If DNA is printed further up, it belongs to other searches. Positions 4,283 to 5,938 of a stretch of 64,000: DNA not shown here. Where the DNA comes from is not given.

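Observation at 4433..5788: Cys-rich Zn-ribbon protein with a tandem, apparently inactivated nuclease-fold duplication as first gene of the pilus operon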

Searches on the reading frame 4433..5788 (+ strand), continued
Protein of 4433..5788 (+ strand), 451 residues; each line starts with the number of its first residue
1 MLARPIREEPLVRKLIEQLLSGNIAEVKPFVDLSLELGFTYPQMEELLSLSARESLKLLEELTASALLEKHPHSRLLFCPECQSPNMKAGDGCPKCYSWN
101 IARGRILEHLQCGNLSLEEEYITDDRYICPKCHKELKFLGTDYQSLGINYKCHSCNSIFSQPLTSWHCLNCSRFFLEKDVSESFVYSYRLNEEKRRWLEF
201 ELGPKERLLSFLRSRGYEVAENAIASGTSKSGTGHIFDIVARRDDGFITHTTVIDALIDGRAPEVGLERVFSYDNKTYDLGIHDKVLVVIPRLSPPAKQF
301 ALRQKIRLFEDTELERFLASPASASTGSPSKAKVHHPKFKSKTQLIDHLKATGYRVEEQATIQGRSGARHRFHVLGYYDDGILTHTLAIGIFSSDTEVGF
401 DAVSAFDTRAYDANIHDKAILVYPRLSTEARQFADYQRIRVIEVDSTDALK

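Call 39: find_related_loci(query=A1, collection=genome_contigs, flank=10000)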
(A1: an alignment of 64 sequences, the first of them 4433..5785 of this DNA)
Query A1 (451 aa) in genome_contigs; peptide patterns used: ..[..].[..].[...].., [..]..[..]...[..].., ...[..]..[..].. (x = any residue, [..] = any of these).
239 stretches matched a pattern; 122 encode a relative of the query (tblastn E <= 1e-3); the best 80 are kept; 80 distinct loci.
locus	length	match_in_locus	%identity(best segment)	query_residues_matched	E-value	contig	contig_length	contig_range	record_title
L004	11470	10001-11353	94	1-451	0e+0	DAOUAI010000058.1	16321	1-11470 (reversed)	MAG TPA_asm: Dehalococcoidia bacterium isolate H62_637 k111_345387, whole genome shotgun sequence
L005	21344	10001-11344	78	1-450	0e+0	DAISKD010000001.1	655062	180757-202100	MAG TPA_asm: Chloroflexota bacterium isolate CTOTU21513 NODE_2_length_655062_cov_16.187441, whole genome shotgun sequenc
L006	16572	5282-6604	56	2-450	2e-173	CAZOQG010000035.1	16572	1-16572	MAG TPA_asm: uncultured Dehalococcoidales bacterium isolate SRP178699_co3_448 genome assembly, contig: NODE_1593_length_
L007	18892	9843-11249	56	6-444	9e-171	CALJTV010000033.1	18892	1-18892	MAG: uncultured Dehalococcoidia bacterium isolate S1_Bin_MAXBIN__111_1 genome assembly, contig: c_000003249407, whole ge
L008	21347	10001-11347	79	1-450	0e+0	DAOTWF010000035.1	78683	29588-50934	MAG TPA_asm: Dehalococcoidia bacterium isolate H12_119 k73_1884008, whole genome shotgun sequence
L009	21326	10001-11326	54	2-450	4e-166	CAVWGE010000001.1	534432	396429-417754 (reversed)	MAG: uncultured Chloroflexia bacterium isolate MFD04408.bin.1.9 genome assembly, contig: contig_16032, whole genome shot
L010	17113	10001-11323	54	2-445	2e-165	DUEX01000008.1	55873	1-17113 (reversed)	MAG TPA_asm: Dehalococcoidia bacterium isolate W265 Contig8, whole genome shotgun sequence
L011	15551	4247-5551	52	6-444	6e-159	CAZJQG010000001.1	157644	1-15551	MAG TPA_asm: uncultured Dehalococcoidales bacterium isolate SRP098346_co1_423 genome assembly, contig: NODE_4_length_157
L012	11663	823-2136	53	6-450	2e-158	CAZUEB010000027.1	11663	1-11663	MAG TPA_asm: uncultured Dehalococcoidales bacterium isolate SRP098346_co1_299 genome assembly, contig: NODE_6808_length_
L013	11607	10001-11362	51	2-450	7e-156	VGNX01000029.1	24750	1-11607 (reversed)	MAG: Chloroflexi bacterium isolate M_DeepCast_200m_m2_208 M_DeepCast_200m_m2_208_Ga0194113_10002560, whole genome shotgu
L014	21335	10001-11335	51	3-450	2e-152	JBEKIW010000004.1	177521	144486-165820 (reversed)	MAG: Dehalococcoidia bacterium isolate SPRUCE 309 SPRUCE_309_4, whole genome shotgun sequence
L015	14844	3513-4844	52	4-445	3e-151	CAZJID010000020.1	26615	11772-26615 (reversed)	MAG TPA_asm: uncultured Dehalococcoidales bacterium isolate SRP214966_co4_401 genome assembly, contig: NODE_1337_length_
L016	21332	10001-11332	50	4-450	8e-151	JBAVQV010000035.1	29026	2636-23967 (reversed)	MAG: Dehalococcoidia bacterium isolate MFD02350_ilm_asm_bin2 k127_42096, whole genome shotgun sequence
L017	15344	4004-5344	49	2-450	6e-145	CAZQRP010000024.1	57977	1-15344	MAG TPA_asm: uncultured Dehalococcoidales bacterium isolate binchicken_co178_251 genome assembly, contig: NODE_966_lengt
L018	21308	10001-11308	49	12-450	6e-143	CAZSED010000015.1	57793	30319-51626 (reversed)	MAG TPA_asm: uncultured Dehalococcoidales bacterium isolate SRP098346_co1_392 genome assembly, contig: NODE_207_length_5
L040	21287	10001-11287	46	12-443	1e-126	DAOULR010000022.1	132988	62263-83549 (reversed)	MAG TPA_asm: Dehalococcoidales bacterium isolate W31_48 k127_65322, whole genome shotgun sequence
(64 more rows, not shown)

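Call 51: list_cluster_members(proteins=[P0122, P0125, P0151, P0161, P0190, P0181, P0187, P0268, P0145, P0217])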
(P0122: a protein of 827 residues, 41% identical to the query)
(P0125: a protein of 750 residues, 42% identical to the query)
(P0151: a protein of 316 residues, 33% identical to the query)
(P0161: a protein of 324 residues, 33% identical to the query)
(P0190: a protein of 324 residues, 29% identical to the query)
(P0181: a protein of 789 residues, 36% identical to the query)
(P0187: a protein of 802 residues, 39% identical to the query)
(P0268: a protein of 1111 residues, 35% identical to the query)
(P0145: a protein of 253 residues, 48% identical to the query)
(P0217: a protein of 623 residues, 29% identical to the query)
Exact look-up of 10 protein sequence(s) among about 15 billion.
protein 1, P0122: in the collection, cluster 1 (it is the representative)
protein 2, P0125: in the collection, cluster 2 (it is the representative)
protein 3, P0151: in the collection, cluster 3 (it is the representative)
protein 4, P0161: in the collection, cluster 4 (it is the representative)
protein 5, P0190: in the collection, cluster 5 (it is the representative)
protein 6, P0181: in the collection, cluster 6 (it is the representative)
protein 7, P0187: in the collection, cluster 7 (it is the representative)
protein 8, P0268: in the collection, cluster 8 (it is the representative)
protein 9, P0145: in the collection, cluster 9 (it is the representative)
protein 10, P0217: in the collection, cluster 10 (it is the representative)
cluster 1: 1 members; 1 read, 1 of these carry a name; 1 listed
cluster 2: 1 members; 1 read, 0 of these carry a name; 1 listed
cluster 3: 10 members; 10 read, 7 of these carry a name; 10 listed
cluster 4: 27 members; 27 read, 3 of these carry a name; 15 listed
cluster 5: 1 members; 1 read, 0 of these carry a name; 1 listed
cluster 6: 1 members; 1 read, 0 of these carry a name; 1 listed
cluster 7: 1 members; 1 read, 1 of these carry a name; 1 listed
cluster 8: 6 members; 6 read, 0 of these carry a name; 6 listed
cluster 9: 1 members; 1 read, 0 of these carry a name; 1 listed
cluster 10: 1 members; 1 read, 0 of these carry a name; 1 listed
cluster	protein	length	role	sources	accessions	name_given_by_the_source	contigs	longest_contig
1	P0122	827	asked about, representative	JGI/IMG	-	CheY-like chemotaxis protein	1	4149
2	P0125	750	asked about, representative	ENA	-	-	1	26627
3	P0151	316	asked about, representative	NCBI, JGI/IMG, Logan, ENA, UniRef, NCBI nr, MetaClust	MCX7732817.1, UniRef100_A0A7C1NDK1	MAG: restriction endonuclease [candidate division WOR-3 bacterium] | Thaumarchaeal output domain-containing protein n=2 Tax=candidate division WOR-3 bacterium ... | restriction endonuclease [candidate division WOR-3 bacterium]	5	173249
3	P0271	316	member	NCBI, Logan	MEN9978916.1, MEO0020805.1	MAG: restriction endonuclease [candidate division WOR-3 bacterium]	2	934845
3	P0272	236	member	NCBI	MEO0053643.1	MAG: hypothetical protein ABIK22_05730, partial [candidate division WOR-3 bacterium]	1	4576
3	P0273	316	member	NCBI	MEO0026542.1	MAG: restriction endonuclease [candidate division WOR-3 bacterium]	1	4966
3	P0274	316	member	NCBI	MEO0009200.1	MAG: restriction endonuclease [candidate division WOR-3 bacterium]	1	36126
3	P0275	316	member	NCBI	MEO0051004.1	MAG: restriction endonuclease [candidate division WOR-3 bacterium]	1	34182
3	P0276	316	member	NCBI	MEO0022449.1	MAG: restriction endonuclease [candidate division WOR-3 bacterium]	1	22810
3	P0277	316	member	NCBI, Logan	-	-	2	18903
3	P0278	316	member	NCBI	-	-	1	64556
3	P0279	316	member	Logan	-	-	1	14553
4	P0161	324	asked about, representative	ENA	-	-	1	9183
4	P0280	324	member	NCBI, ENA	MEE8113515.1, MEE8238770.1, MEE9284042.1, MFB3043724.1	MAG: hypothetical protein ACE1ZC_05540 [Nitrososphaerales archaeon]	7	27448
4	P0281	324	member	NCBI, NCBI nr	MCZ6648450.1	MAG: hypothetical protein O7B30_04325 [Thaumarchaeota archaeon] | hypothetical protein [Nitrososphaerota archaeon]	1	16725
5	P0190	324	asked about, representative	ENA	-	-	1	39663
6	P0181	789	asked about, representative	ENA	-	-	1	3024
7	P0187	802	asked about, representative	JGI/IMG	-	general secretion pathway protein E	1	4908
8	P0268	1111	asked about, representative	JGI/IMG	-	-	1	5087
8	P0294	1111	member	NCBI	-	-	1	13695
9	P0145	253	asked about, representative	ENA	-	-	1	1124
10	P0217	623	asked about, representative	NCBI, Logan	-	-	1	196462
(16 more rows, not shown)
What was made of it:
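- WOR-3 homologs are annotated 'restriction endonuclease' (call 51).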

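Call 52: find_encoding_contigs(protein=P0151, flank=8000, max_places=2)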
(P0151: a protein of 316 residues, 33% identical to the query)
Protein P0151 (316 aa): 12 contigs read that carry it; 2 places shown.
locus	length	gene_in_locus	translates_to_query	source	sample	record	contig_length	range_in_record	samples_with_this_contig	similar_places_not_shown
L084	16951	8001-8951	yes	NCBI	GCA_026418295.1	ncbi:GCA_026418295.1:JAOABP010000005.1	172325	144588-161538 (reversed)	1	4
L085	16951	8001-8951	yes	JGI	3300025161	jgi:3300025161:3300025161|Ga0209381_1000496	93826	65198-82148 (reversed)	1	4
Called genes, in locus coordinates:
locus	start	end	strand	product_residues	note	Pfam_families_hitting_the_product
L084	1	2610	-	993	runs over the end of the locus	PF00133:tRNA-synt_1, PF09334:tRNA-synt_1g (faint), PF08264:Anticodon_1, PF19302:DUF5915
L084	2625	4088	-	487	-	PF25293:Beta-prop_EMC1_N (faint), PF01011:PQQ (faint), PF13570:Beta-prop_ACSF4, PF13360:PQQ_2, PF13570:Beta-prop_ACSF4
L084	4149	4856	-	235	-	-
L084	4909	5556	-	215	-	PF03351:DOMON (faint)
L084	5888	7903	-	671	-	PF02690:Na_Pi_cotrans, PF01895:PhoU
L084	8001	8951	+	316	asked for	PF18551:TackOD1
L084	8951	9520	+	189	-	PF01252:Peptidase_A8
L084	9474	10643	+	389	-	PF00266:Aminotran_5, PF01053:Cys_Met_Meta_PP (weak), PF01041:DegT_DnrJ_EryC1, PF01212:Beta_elim_lyase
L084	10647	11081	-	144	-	PF01951:Archease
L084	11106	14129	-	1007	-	PF07992:Pyr_redox_2 (weak), PF12831:FAD_oxidored, PF00890:FAD_binding_2 (weak), PF01266:DAO (weak), PF07992:Pyr_redox_2, PF12831:FAD_oxidored, PF13450:NAD_binding_8, PF12838:Fer4_7 (weak), +9 more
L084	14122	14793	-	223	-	PF13187:Fer4_9 (faint), PF25160:LdpA_Fe-S-bd (faint), PF12838:Fer4_7 (faint), PF13183:Fer4_8, PF13534:Fer4_17 (weak), PF13237:Fer4_10 (weak), PF13183:Fer4_8 (weak), PF13534:Fer4_17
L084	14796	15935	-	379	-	PF04432:FrhB_FdhB_C (faint), PF00037:Fer4 (faint), PF13746:Fer4_18 (faint), PF13237:Fer4_10 (faint), PF13183:Fer4_8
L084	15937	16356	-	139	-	PF02662:FlpD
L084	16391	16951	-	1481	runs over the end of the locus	PF14691:Fer4_20, PF01266:DAO (weak), PF07992:Pyr_redox_2, PF13450:NAD_binding_8, PF00890:FAD_binding_2, PF01266:DAO (weak), PF12831:FAD_oxidored, PF13450:NAD_binding_8, +17 more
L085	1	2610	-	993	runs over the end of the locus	PF00133:tRNA-synt_1, PF09334:tRNA-synt_1g (faint), PF08264:Anticodon_1, PF19302:DUF5915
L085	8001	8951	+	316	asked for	PF18551:TackOD1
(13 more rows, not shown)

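Call 53: find_encoding_contigs(protein=P0280, flank=8000, max_places=2)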
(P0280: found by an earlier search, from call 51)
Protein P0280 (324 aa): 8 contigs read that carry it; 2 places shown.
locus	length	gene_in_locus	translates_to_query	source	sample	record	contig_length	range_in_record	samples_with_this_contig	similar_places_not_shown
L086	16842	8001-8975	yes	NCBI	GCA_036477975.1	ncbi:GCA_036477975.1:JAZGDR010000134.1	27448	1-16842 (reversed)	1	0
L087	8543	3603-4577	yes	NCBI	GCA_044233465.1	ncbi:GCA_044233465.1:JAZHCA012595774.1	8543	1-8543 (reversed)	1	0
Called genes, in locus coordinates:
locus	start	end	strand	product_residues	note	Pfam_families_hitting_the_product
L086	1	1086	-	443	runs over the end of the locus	PF19289:PmbA_TldD_3rd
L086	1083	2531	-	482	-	PF01523:PmbA_TldD_1st, PF19290:PmbA_TldD_2nd (weak), PF19289:PmbA_TldD_3rd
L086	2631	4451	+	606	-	PF01850:PIN (faint), PF00437:T2SSE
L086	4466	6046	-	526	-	PF00117:GATase, PF07722:Peptidase_C26 (weak), PF02540:NAD_synthase (faint), PF00958:GMP_synt_C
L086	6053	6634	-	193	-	-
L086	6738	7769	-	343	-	PF00180:Iso_dh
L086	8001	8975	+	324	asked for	PF18551:TackOD1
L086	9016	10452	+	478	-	PF13506:Glyco_transf_21, PF13641:Glyco_tranf_2_3, PF00535:Glycos_transf_2, PF10111:Glyco_tranf_2_2, PF01644:Chitin_synth_1 (faint), PF03142:Chitin_synth_2 (weak), PF13632:Glyco_trans_2_3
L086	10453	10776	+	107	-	-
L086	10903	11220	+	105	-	PF14947:HTH_45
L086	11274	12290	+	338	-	PF00180:Iso_dh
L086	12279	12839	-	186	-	PF01994:Trm56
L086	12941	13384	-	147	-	PF01381:HTH_3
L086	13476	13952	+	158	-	PF14810:TGT_C2, PF01472:PUA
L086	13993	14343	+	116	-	PF01849:NAC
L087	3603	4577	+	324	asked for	PF18551:TackOD1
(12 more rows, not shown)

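Call 63: find_encoding_contigs(protein=P0125, flank=8000, max_places=1)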
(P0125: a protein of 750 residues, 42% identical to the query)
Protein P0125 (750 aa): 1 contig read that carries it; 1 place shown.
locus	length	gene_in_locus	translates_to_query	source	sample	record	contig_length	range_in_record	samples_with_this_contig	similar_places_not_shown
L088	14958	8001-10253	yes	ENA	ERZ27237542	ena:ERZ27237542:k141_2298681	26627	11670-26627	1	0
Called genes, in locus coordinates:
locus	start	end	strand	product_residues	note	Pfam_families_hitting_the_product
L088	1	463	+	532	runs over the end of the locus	PF00496:SBP_bac_5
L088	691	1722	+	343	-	PF00850:Hist_deacetyl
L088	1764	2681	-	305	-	PF07549:Sec_GG (weak), PF02355:SecD_SecF_C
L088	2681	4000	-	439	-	PF21760:SecD_1st, PF22599:SecDF_P1_head, PF00873:ACR_tran (faint), PF02355:SecD_SecF_C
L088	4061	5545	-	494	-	PF01743:PolyA_pol, PF12627:PolyA_pol_RNAbd, PF01966:HD, PF13735:tRNA_NucTran2_2 (weak)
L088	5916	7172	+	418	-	PF01590:GAF, PF13185:GAF_2, PF13492:GAF_3, PF00512:HisKA, PF02518:HATPase_c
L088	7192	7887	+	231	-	PF00072:Response_reg, PF00486:Trans_reg_C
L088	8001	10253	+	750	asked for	PF00072:Response_reg, PF12773:DZR (faint), PF18551:TackOD1, PF04471:Mrr_cat (weak)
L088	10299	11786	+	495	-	PF13506:Glyco_transf_21, PF00535:Glycos_transf_2, PF10111:Glyco_tranf_2_2, PF13641:Glyco_tranf_2_3, PF01644:Chitin_synth_1, PF03142:Chitin_synth_2, PF13632:Glyco_trans_2_3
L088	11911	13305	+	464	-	PF02826:2-Hacid_dh_C (faint), PF03446:NAD_binding_2 (weak), PF03721:UDPG_MGDP_dh_N, PF00984:UDPG_MGDP_dh, PF03720:UDPG_MGDP_dh_C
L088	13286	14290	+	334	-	PF01073:3Beta_HSD, PF01370:Epimerase, PF02719:Polysacc_synt_2, PF04321:RmlD_sub_bind, PF16363:GDP_Man_Dehyd, PF13460:NAD_binding_10, PF07993:NAD_binding_4 (weak)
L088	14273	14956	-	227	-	?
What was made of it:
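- Distant TackOD1-iREase genes sit beside GT2 polysaccharide synthases or unrelated genes (calls 52, 53, 63). Distant members head unrelated surface-polymer operons (GT2 synthases), as a portable regulator would (calls 53, 63).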

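Call 64: find_encoding_contigs(protein=P0190, flank=8000, max_places=1)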
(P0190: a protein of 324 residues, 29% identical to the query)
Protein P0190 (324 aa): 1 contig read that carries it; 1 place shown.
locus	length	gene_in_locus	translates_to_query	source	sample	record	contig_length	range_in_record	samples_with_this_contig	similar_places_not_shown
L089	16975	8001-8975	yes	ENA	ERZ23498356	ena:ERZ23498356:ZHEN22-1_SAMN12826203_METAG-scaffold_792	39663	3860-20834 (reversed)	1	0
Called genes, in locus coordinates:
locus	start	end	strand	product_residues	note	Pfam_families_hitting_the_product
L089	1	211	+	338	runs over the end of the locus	PF03447:NAD_binding_3, PF00742:Homoserine_dh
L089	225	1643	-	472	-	PF03972:MmgE_PrpD_N, PF19305:MmgE_PrpD_C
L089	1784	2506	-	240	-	PF00857:Isochorismatase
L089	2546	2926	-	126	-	-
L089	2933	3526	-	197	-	PF02492:cobW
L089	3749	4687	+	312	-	PF01208:URO-D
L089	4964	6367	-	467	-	PF07969:Amidohydro_3, PF01979:Amidohydro_1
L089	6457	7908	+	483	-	PF13537:GATase_7 (weak), PF00733:Asn_synthase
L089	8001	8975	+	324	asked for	PF18551:TackOD1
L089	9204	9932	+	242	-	PF06745:ATPase, PF23442:DUF7125 (faint)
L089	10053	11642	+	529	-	PF00437:T2SSE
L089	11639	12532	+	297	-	PF00482:T2SSF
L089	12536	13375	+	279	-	PF00482:T2SSF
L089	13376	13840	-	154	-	-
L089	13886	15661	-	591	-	PF00092:VWA (weak), PF13519:VWA_2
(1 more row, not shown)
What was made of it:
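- An archaeal-type pilus locus also starts with a TackOD1-iREase gene (call 64).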

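Call 65: find_encoding_contigs(protein=P0294, flank=8000, max_places=1)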
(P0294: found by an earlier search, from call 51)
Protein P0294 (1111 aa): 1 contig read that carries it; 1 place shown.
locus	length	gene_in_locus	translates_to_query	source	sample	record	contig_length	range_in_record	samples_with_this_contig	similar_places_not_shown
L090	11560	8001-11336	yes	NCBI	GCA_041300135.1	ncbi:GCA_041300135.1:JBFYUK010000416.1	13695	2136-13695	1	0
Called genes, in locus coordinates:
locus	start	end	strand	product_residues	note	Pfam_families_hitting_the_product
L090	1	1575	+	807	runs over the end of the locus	PF00403:HMA, PF00122:E1-E2_ATPase, PF00702:Hydrolase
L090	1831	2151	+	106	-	-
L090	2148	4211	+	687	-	PF03190:Thioredox_DsbH, PF13098:Thioredoxin_2 (weak), PF13899:Thioredoxin_7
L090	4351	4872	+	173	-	PF03205:MobB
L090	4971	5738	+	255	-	PF04015:DUF362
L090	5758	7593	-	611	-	PF19864:Radical_SAM_N2, PF04055:Radical_SAM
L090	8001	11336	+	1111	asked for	PF04471:Mrr_cat (faint), PF05157:MshEN, PF00437:T2SSE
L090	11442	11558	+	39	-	?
